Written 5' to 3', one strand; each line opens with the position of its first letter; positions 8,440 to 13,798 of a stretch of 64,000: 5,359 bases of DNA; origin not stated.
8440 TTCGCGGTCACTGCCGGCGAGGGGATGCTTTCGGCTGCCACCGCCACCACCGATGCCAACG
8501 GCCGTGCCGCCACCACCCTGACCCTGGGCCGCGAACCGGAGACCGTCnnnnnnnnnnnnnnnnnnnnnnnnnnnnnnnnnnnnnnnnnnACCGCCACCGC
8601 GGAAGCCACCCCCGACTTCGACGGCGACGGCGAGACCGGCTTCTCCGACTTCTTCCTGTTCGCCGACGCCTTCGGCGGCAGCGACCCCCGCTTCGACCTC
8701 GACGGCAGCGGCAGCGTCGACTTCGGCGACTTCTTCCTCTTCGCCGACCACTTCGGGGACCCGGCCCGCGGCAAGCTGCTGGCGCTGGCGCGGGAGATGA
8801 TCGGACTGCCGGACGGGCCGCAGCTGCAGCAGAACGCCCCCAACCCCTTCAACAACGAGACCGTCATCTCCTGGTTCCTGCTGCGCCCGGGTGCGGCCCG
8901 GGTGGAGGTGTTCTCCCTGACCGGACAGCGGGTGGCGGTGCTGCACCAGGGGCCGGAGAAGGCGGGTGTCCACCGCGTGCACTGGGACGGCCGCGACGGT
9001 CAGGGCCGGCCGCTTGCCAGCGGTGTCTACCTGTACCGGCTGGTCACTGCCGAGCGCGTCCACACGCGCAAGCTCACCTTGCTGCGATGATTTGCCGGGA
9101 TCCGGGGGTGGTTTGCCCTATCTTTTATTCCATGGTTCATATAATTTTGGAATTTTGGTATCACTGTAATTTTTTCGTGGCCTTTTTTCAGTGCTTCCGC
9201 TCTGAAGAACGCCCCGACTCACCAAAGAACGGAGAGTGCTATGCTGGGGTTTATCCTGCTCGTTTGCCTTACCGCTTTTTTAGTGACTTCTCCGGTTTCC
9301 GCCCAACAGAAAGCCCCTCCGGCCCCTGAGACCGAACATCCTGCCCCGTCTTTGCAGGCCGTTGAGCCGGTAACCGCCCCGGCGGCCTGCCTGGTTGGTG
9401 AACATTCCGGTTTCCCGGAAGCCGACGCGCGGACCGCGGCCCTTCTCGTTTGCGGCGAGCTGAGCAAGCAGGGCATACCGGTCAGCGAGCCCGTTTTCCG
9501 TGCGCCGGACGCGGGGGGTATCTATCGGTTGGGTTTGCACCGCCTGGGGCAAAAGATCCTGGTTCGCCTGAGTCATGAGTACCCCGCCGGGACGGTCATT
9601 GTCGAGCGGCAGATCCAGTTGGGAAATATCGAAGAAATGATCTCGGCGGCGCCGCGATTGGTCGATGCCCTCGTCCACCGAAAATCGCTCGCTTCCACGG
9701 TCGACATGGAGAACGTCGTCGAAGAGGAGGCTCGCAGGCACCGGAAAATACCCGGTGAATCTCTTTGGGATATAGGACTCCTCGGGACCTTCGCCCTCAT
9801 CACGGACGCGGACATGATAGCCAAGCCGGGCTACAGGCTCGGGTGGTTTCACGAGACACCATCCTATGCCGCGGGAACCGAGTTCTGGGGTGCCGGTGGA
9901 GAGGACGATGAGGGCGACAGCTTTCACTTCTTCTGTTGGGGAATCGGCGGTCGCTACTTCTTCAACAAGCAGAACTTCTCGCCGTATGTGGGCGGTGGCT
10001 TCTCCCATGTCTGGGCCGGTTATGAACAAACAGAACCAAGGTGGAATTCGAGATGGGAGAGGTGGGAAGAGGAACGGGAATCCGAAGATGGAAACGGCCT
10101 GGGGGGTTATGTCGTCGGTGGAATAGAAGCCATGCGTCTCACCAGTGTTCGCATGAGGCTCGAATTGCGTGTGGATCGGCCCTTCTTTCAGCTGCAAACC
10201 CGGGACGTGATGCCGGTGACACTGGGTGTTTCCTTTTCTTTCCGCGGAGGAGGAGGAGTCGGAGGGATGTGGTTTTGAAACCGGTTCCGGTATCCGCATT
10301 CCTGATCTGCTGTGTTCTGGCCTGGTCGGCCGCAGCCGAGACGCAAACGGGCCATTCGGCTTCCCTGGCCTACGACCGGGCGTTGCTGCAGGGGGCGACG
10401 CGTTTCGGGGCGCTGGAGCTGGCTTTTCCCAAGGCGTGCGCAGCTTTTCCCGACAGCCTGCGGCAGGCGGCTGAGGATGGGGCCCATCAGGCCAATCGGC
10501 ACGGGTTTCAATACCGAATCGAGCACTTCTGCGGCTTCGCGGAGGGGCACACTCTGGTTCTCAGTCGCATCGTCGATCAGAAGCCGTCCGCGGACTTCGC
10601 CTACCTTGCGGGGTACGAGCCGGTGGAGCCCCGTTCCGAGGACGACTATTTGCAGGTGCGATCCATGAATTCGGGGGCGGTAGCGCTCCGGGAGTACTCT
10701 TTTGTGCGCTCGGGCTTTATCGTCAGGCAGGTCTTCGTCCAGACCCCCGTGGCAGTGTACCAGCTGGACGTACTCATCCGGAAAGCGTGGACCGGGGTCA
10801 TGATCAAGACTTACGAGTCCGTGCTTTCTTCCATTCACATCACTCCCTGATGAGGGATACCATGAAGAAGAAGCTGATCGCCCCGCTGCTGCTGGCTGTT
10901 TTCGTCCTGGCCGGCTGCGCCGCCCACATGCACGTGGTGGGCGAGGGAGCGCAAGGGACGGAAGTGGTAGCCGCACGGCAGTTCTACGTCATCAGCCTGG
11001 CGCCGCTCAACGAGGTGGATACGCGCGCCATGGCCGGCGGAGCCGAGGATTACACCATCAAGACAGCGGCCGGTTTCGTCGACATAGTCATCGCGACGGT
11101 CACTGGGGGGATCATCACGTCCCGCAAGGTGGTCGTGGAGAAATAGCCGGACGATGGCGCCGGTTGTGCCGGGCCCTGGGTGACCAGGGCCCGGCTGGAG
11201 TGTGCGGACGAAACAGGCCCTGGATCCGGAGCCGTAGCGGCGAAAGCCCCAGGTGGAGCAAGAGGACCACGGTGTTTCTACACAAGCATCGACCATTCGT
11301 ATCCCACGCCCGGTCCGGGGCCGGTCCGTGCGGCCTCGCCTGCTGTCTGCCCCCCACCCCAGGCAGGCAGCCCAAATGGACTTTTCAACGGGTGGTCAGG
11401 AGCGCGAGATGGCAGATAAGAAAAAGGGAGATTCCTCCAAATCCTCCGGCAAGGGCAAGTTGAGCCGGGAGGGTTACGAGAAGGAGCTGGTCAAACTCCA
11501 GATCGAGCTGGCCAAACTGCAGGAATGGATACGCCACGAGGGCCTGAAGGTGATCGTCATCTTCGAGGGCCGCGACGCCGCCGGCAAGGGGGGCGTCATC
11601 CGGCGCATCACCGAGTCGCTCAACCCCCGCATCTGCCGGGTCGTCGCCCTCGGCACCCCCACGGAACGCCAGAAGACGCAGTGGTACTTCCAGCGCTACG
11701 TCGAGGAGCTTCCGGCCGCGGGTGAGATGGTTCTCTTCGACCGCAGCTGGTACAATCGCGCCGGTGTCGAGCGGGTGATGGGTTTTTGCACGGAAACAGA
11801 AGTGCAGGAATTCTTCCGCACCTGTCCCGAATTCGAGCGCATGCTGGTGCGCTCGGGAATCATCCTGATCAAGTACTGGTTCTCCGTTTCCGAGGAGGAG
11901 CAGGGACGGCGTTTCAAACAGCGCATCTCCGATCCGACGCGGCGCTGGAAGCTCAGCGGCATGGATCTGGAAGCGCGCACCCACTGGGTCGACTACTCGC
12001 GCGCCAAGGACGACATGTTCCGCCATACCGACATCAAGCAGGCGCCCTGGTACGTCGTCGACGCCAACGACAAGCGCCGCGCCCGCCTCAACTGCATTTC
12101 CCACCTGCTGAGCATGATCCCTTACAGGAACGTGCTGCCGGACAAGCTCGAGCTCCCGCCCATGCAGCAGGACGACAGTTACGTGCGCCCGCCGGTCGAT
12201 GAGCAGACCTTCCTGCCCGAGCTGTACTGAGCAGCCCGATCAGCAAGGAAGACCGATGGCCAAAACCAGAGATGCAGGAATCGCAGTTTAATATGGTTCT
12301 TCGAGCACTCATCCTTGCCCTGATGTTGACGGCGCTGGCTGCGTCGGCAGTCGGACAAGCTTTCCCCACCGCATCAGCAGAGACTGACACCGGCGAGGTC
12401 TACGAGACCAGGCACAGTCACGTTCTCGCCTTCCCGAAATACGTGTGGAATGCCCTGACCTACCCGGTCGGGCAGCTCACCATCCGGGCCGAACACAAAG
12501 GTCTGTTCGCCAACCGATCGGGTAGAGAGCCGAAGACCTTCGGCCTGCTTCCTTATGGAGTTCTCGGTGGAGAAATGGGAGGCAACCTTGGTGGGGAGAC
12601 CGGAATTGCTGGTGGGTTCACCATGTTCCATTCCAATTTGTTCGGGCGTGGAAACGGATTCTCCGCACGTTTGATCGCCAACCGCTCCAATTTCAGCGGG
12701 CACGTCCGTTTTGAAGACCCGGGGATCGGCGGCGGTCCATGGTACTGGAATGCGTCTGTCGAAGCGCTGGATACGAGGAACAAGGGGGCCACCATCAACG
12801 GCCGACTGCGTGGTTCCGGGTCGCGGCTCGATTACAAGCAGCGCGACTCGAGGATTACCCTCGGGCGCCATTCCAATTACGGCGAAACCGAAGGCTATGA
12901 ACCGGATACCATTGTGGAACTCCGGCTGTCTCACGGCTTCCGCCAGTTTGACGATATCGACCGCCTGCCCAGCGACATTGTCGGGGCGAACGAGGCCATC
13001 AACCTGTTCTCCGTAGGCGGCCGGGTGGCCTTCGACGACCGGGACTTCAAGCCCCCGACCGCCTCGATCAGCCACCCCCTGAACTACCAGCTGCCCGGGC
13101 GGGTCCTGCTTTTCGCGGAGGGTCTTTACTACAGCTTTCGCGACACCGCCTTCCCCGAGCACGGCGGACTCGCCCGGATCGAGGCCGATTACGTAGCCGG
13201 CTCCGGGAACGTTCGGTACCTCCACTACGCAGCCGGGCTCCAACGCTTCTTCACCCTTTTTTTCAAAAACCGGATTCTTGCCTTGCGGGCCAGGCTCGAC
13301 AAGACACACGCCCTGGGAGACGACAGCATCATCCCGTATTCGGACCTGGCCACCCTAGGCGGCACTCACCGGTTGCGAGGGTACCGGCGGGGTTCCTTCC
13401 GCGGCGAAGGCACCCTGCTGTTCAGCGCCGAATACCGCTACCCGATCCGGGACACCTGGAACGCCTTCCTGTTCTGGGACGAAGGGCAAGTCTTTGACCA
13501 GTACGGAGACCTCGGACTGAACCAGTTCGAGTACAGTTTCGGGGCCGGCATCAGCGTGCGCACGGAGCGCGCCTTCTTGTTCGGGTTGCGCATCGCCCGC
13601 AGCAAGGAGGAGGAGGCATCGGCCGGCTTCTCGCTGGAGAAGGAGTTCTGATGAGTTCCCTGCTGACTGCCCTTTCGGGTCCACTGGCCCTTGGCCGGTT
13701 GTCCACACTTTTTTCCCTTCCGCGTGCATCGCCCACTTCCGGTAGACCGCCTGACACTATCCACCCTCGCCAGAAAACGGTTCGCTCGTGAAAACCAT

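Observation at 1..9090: Tandem array of giant T9SS cargo proteins built from eukaryote-like modules (WD40, plant-type LRR, metzincin, dockerin)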

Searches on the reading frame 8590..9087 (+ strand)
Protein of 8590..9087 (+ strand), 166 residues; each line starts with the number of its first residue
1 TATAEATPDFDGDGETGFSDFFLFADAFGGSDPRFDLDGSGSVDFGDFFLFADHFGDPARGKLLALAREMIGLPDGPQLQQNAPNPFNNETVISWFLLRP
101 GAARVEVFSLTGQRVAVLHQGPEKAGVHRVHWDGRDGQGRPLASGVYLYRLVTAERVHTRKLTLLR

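Call 7: search_protein_families(library=pfam, proteins=[window:8590-9087:+], max_evalue=1)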
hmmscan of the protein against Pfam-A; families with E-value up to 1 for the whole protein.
seq(166 aa): 3 families
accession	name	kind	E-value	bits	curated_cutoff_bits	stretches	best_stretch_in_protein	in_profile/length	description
PF13860.13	FlgD_ig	-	2.4e-09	37.5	27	1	103-152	25-74/79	FlgD Ig-like domain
PF18962.6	Por_Secre_tail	-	0.01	16.5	27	1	84-162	3-73/75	Secretion system C-terminal sorting domain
PF13585.12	CHU_C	-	0.064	13.8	27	1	103-154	29-73/86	CHU_C Type IX secretion signal domain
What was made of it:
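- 8833..9090 (+): P2 C-terminal tail plus stop codon. FlgD_ig 37.5 bits (call 7).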

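Call 8: search_protein_families(library=ncbifam, proteins=[window:8590-9087:+], max_evalue=1)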
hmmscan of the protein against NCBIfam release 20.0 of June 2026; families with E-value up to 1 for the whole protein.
seq(166 aa): 12 families
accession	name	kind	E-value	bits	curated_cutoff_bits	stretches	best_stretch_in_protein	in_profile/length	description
TIGR04183.1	Por_Secre_tail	domain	1.5e-09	37.7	23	1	84-162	3-69/72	T9SS type A sorting domain-containing protein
NF033707.1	T9SS_sortase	equivalog_domain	9.6e-08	30.1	420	1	81-153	1000-1077/1095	type IX secretion system sortase PorU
NF005176.1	PRK06655.1-1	equivalog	4.7e-06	26.7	230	1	103-159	99-155/197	flagellar hook assembly protein FlgD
NF009276.0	PRK12633.1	equivalog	0.00022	21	383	1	105-154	133-181/234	flagellar basal body rod modification protein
NF041540.1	dockerin_GC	domain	0.00026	21.3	29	1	8-56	3-64/67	GC-type dockerin domain-anchored protein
NF053608.1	Lsa66_OmpA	equivalog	0.0022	16.5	700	1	129-158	204-233/581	fibronectin-binding adhesin Lsa66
NF009453.0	PRK12813.1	equivalog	0.0041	16.7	264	1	115-151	135-171/223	flagellar basal body rod modification protein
NF052323.1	T9SSA_dep_M6i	equivalog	0.0046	14.9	600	1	82-154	960-1026/1043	T9SS-dependent M6-like inactivated metalloprotease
NF038113.1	T9SSA_dep_M36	equivalog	0.01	14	885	1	83-162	796-866/869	T9SS-dependent M36 family metallopeptidase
NF009277.0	PRK12634.1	equivalog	0.019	15.1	333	1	101-158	122-176/221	flagellar basal body rod modification protein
NF052228.1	T9SS_PorZ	equivalog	0.066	11.6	260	1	129-155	718-744/757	type IX secretion system anionic LPS delivery protein PorZ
NF009452.0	PRK12812.1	equivalog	0.097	11.9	258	1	124-153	177-206/289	flagellar basal body rod modification protein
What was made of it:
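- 8614..8757 (+): P2 dockerin-like pair of Ca-loop/helix motifs (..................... ... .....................). NCBIfam dockerin_GC 21.3 bits, below the cutoff of 29 (call 8).
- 8833..9090 (+): TIGR04183 37.7 bits against cutoff 23 (call 8).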

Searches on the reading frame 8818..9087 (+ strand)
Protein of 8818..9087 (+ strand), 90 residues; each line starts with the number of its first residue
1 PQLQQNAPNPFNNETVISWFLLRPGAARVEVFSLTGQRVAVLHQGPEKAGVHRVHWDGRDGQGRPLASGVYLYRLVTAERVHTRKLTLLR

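Call 55: search_solved_structures(query=A2, max_evalue=1, show_alignments=3)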
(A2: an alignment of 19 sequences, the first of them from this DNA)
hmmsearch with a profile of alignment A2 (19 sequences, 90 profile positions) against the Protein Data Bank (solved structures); distinct sequences matched with E-value up to 1: 23.
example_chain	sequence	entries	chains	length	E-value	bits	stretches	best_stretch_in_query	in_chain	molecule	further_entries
7eh9_A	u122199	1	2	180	1.2e-08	38.4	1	15-79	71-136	Basal-body rod modification protein FlgD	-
7bhq_A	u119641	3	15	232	1.8e-08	37.8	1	15-79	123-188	Basal-body rod modification protein FlgD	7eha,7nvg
3osv_A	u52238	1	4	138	3.5e-08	36.9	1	23-76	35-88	Flagellar basal-body rod modification protein FlgD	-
3c12_A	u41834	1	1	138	3.5e-06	30.5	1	23-79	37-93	Flagellar protein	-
6za2_A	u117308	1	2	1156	3.3e-05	27.4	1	7-79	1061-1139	Por secretion system protein porU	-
4zzf_A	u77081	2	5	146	0.0026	21.3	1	28-83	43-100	Flagellar basal body rod modification protein | Basal-body rod modification protein FlgD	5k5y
4zzk_A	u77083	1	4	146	0.0027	21.3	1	28-83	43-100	Basal-body rod modification protein FlgD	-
1xf1_A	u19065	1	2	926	0.0032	21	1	26-78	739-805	C5a peptidase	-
8bty_A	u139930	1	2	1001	0.0036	20.8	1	26-78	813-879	C5a peptidase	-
8glj_D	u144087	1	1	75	0.0061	20.1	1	7-86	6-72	Por secretion system C-terminal sorting domain-containing protein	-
3eif_A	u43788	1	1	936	0.014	19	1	26-78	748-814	C5a peptidase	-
7yzx_A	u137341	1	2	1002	0.015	18.8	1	26-78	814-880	C5a peptidase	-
7bj3_A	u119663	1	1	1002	0.015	18.8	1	26-78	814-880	C5a peptidase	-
5m11_A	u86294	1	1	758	0.031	17.8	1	7-75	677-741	Immunoreactive 84kD antigen PG93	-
4zlr_A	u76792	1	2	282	0.038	17.5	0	24-56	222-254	Brain tumor protein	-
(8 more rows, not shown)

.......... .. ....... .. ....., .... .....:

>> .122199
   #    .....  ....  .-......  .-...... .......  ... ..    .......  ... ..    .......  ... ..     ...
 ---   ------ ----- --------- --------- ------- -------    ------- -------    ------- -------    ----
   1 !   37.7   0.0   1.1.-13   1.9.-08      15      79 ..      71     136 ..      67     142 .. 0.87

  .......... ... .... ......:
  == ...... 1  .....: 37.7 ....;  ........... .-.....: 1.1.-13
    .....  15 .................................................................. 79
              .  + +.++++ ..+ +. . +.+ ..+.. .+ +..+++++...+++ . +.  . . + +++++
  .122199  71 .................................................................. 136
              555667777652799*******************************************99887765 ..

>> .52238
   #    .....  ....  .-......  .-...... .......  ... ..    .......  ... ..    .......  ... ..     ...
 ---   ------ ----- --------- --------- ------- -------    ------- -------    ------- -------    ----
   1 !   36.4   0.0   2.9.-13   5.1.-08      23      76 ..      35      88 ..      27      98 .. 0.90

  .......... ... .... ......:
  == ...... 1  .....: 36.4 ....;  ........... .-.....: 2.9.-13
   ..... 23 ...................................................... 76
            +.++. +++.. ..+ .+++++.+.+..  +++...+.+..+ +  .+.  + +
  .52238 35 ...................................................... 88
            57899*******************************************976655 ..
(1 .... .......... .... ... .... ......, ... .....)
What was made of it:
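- On T9SS type A cargo: FlgD Ig domains score better, at E=1e-8 (call 55).
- The tail profile hits the PorU CTD (E=3e-5), a Flavobacterium johnsoniae translocon-bound substrate CTD (E=0.006) and the PorZ CTD (E=0.03) (call 55). The best PDB matches of the tail profile are FlgD Ig domains (E=1e-8), ahead of PorU (E=3e-5) (call 55).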

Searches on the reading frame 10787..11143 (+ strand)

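Call 29: search_protein_families(library=ncbifam, proteins=[window:10787-11143:+], max_evalue=1)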
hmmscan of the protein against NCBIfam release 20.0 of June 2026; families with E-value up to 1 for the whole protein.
window:10787-11143:+ (119 aa): 6 families
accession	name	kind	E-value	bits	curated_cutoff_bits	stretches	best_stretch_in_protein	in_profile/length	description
NF046038.1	NGK_0946_fam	subfamily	0.0093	16.4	45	1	26-67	1-40/102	NGK_0946 family protein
NF033216.1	lipo_YgdI_YgdR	subfamily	0.03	14.2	42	1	28-50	2-24/71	YgdI/YgdR family lipoprotein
NF008637.1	PRK11627.1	equivalog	0.05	13.1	242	1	26-48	1-22/192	hypothetical protein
NF007424.1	PRK09967.1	equivalog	0.063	13.4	155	1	26-67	1-37/160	OmpA family protein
NF047847.2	SS_mature_LptM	equivalog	0.092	12.8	27.7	1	26-44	1-20/31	LPS translocon maturation chaperone LptM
NF047524.1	LIC_10461_domain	domain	0.12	12.9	60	1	88-117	52-81/83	LIC_10461 domain-containing protein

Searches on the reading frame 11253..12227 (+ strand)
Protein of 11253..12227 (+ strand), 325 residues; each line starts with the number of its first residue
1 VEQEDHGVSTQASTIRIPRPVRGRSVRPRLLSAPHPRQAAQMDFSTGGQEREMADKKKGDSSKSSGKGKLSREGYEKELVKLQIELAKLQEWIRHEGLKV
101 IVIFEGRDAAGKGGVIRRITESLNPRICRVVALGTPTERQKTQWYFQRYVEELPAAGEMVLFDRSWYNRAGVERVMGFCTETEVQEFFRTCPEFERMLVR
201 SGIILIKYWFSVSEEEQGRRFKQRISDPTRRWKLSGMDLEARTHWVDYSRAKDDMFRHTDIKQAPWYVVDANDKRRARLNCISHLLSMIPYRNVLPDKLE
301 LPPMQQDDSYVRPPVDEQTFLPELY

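Call 11: search_protein_families(library=pfam, proteins=[window:11253-12227:+], max_evalue=0.00001)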
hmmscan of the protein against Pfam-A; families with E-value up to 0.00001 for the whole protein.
window:11253-12227:+ (325 aa): 1 family
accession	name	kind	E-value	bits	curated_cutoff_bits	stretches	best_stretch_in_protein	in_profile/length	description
PF03976.20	PPK2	-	1.2e-106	355.8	22.3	1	70-293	2-225/229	Polyphosphate kinase 2 (PPK2)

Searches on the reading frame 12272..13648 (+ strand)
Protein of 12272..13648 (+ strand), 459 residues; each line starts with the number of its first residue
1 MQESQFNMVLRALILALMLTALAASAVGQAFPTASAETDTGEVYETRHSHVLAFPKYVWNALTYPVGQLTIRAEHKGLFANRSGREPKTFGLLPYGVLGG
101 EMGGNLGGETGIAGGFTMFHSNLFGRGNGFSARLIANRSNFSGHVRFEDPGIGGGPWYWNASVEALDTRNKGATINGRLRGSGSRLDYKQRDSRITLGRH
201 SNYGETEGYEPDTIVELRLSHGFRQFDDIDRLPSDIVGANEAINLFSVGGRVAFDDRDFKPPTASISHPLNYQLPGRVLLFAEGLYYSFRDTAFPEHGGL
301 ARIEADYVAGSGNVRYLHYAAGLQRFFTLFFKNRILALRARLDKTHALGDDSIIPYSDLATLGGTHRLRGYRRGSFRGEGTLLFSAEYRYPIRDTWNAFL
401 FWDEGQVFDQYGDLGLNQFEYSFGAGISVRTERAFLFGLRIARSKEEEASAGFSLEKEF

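Call 11: search_protein_families(library=pfam, proteins=[window:12272-13648:+], max_evalue=0.00001)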
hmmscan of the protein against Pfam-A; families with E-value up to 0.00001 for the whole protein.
window:12272-13648:+ (459 aa): 1 family
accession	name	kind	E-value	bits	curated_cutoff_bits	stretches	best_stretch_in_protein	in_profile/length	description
PF01103.29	Omp85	-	6.5e-19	69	24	1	122-431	1-291/325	Omp85 superfamily domain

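Call 29: search_protein_families(library=ncbifam, proteins=[window:12272-13648:+], max_evalue=1)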
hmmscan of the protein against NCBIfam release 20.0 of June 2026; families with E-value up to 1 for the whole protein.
window:12272-13648:+ (459 aa): 5 families
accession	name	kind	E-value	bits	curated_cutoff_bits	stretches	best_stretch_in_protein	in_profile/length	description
NF047779.1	Omp85_fam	subfamily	1.6e-14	54.2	200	1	276-448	222-413/423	Omp85 family outer membrane protein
TIGR03303.1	OM_YaeT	equivalog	2e-12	46.3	297.15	1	102-429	402-707/741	outer membrane protein assembly factor BamA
TIGR00992.1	3a0901s03IAP75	subfamily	0.0012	17.2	1163.25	1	354-406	609-661/718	IAP75 family chloroplast envelope protein translocase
NF047950.2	ATportTamA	equivalog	0.033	12.7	625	1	381-427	491-534/569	autotransporter assembly complex protein TamA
NF058613.1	OMPAssmBamADein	equivalog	0.053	11.4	1050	1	315-429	704-822/857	outer membrane protein assembly factor BamA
